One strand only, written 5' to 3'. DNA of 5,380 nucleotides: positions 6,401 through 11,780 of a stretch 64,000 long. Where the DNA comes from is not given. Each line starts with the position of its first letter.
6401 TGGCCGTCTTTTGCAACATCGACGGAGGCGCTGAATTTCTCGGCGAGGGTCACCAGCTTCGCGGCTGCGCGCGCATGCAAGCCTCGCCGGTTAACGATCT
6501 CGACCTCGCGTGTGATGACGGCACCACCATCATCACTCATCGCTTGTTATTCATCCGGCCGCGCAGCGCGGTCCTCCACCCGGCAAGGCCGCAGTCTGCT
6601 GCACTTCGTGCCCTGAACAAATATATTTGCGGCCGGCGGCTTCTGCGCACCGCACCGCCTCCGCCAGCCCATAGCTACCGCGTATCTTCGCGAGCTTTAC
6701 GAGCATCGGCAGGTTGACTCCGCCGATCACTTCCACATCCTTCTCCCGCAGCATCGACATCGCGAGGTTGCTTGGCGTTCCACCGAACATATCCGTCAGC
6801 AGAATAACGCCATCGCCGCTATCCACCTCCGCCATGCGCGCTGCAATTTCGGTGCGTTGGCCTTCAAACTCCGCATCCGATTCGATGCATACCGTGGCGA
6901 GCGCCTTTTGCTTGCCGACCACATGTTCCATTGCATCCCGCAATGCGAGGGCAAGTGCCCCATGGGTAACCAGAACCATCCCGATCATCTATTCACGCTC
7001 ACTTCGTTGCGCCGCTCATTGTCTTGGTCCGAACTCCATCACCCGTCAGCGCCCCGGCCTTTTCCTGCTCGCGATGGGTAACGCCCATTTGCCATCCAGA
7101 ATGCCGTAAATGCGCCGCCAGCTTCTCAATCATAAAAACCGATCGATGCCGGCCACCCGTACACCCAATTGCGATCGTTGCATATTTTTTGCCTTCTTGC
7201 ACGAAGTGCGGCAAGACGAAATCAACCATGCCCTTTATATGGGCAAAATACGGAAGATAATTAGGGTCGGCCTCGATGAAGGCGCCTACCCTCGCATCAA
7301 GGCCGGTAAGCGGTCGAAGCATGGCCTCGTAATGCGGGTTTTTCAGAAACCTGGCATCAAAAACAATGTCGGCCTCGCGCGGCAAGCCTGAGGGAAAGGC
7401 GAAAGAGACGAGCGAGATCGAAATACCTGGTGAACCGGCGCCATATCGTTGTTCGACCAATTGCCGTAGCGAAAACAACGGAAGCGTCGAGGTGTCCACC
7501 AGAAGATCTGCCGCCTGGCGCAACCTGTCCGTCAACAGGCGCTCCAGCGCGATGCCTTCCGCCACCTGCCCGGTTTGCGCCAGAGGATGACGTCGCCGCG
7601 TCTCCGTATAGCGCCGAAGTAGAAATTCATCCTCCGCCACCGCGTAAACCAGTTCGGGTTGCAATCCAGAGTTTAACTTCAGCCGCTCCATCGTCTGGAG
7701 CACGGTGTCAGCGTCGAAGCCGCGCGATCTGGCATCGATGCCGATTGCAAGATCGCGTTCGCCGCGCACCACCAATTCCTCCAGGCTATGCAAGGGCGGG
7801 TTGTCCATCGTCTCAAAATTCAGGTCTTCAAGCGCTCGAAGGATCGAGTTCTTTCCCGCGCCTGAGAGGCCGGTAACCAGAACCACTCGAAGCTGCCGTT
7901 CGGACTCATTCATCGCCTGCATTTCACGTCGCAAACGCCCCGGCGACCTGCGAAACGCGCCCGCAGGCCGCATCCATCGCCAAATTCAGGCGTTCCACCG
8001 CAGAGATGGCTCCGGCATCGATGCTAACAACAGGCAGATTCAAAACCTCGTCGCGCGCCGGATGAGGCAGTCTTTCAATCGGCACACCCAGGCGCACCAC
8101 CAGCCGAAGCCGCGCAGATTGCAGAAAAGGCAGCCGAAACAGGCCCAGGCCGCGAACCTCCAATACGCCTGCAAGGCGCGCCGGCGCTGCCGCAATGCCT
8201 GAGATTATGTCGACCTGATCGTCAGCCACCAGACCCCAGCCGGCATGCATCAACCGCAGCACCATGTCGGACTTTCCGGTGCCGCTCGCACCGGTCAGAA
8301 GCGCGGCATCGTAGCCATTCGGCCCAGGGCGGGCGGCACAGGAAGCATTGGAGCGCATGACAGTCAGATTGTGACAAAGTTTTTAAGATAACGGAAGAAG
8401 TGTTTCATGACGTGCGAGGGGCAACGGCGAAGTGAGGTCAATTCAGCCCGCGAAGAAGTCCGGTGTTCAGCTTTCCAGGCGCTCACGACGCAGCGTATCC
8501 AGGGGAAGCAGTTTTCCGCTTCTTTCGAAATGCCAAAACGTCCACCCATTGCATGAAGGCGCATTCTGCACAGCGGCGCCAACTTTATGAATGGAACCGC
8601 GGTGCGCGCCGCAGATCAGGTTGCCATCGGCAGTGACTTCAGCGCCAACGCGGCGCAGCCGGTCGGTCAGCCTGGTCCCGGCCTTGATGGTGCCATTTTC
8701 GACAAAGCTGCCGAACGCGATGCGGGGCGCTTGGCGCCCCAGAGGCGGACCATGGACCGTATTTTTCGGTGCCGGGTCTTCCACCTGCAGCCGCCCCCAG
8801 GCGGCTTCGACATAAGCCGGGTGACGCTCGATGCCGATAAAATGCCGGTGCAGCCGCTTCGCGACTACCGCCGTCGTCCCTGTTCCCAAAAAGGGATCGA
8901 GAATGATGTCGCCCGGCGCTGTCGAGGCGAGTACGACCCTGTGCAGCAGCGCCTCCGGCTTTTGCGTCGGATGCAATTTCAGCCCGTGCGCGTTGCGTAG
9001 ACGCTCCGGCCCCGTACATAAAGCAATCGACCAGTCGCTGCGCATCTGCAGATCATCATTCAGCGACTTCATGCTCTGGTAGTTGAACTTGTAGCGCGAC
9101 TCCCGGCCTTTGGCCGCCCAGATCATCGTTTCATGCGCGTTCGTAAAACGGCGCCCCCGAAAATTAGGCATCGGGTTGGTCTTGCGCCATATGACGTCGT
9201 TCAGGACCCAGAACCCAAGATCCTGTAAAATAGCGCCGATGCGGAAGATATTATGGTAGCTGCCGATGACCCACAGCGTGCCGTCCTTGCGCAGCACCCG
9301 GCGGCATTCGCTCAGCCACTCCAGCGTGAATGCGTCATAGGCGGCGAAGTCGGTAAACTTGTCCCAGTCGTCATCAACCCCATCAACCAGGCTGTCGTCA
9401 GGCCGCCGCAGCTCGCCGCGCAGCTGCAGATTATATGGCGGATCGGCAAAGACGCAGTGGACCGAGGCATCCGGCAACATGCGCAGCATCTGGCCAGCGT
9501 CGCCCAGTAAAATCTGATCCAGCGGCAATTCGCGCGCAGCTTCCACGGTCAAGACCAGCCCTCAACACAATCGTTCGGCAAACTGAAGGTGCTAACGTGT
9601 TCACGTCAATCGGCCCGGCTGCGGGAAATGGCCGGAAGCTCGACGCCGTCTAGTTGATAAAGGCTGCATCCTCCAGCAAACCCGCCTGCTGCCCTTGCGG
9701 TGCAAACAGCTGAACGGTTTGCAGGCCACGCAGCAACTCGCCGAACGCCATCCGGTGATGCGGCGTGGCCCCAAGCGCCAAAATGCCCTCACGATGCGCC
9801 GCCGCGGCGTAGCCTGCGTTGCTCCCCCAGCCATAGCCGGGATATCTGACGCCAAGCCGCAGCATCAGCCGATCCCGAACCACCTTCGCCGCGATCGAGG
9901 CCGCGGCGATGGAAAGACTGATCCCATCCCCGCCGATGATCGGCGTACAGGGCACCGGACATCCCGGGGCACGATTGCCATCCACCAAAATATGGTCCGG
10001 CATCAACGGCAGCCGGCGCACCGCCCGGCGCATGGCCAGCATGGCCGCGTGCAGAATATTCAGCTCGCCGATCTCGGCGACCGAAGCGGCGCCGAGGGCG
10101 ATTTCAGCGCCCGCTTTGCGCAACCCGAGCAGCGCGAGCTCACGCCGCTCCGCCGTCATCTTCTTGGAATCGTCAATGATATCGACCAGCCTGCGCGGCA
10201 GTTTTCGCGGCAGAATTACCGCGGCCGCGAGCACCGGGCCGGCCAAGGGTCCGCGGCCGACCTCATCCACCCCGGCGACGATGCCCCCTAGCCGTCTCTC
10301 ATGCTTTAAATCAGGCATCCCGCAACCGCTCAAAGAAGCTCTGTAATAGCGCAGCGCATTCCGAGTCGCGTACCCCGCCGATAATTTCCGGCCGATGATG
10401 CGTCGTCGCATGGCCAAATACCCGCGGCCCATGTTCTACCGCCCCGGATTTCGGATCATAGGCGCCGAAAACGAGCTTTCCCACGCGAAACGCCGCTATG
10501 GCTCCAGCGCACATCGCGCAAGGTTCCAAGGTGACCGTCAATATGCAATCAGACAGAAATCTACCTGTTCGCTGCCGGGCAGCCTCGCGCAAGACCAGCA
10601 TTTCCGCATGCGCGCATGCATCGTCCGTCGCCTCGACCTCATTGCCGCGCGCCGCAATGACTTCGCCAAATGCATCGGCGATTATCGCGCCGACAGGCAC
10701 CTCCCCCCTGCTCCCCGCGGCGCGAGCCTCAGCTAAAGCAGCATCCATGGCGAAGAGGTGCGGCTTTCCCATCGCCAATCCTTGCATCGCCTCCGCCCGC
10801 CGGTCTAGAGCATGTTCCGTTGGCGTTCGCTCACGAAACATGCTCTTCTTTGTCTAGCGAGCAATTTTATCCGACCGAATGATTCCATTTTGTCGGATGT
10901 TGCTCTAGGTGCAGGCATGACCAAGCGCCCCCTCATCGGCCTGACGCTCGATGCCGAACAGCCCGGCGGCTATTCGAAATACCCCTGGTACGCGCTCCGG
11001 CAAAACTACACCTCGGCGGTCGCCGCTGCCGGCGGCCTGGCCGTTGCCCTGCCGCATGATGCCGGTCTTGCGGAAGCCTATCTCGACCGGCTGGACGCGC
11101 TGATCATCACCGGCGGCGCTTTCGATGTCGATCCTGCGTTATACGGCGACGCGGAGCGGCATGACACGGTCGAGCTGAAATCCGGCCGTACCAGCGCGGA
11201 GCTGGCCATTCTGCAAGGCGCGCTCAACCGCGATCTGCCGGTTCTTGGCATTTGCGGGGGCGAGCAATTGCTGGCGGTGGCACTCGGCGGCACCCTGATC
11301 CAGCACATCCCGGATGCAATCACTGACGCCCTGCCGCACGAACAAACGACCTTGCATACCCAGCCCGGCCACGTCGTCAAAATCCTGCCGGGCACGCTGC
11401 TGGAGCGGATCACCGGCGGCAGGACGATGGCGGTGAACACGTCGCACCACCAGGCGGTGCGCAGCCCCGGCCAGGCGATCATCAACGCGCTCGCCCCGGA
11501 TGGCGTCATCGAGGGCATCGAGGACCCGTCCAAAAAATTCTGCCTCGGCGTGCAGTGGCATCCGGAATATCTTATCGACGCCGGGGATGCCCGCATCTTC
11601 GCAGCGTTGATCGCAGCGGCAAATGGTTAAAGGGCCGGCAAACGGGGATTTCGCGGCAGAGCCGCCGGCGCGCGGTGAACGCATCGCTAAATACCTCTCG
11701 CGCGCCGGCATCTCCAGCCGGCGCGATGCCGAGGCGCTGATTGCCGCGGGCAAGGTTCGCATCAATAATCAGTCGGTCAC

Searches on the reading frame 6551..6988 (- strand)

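Call 39: search_protein_families(library=pfam, proteins=[window:6551-6988:-], max_evalue=0.001)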
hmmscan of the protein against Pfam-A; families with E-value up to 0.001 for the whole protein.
window:6551-6988:- (145 aa): 1 family
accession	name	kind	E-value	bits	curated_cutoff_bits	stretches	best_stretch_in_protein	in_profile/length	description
PF03610.21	EIIA-man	-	2.6e-26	92.4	21.4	1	3-112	1-112/116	PTS system fructose IIA component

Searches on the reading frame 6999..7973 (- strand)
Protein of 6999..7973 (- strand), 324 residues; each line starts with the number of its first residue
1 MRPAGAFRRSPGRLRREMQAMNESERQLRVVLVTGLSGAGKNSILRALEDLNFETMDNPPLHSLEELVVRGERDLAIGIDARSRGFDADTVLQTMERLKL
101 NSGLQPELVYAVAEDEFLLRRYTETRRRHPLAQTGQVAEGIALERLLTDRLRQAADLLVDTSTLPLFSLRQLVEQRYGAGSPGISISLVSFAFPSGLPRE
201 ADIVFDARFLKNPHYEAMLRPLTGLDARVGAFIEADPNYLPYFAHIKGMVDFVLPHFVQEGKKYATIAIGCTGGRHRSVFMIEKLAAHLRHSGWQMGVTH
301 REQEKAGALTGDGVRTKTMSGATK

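Call 39: search_protein_families(library=pfam, proteins=[window:6999-7973:-], max_evalue=0.001)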
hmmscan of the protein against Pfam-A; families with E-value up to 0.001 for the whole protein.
window:6999-7973:- (324 aa): 2 families
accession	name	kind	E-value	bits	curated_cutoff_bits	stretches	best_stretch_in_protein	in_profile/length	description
PF22740.1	PapZ_C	-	2.7e-42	144.2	27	1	185-303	2-120/121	RapZ C-terminal domain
PF03668.21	RapZ-like_N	-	2.9e-33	115.3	25.4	1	29-178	2-155/158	RapZ-like N-terminal domain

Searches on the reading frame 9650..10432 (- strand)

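Call 39: search_protein_families(library=pfam, proteins=[window:9650-10432:-], max_evalue=0.001)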
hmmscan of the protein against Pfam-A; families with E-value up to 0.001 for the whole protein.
window:9650-10432:- (260 aa): 1 family
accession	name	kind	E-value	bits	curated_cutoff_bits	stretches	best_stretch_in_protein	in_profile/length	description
PF01351.25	RNase_HII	-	8.3e-37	127.4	25.8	1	53-230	1-196/199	Ribonuclease HII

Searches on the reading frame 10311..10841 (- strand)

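Call 39: search_protein_families(library=pfam, proteins=[window:10311-10841:-], max_evalue=0.001)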
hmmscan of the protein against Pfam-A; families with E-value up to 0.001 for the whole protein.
window:10311-10841:- (176 aa): 3 families
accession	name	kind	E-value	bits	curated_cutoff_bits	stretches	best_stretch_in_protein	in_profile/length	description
PF14437.12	MafB19-deam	-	6.9e-26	91.3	27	1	31-174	6-142/142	MafB19-like deaminase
PF00383.29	dCMP_cyt_deam_1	-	3.9e-23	81.7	25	1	30-126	6-101/102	Cytidine and deoxycytidylate deaminase zinc-binding region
PF14439.12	Bd3614-deam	-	5.9e-09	36.4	38.5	1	50-120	10-79/113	Bd3614-like deaminase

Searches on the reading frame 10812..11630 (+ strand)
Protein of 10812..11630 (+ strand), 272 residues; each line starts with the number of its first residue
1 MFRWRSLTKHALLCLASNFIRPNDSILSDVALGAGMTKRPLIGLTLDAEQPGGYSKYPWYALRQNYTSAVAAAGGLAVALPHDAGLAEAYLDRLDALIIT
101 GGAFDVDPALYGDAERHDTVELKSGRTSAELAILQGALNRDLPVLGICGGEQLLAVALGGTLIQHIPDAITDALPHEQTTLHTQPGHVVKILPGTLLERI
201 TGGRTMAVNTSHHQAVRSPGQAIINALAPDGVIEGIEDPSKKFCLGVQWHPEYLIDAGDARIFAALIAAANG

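Call 39: search_protein_families(library=pfam, proteins=[window:10812-11630:+], max_evalue=0.001)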
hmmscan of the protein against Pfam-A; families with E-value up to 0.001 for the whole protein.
window:10812-11630:+ (272 aa): 2 families
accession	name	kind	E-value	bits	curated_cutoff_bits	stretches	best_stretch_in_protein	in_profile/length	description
PF07722.19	Peptidase_C26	-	3.9e-55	187.4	20.5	1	40-252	1-219/219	Peptidase C26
PF00117.34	GATase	-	1.3e-14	54.7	22.8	1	127-264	58-184/190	Glutamine amidotransferase class-I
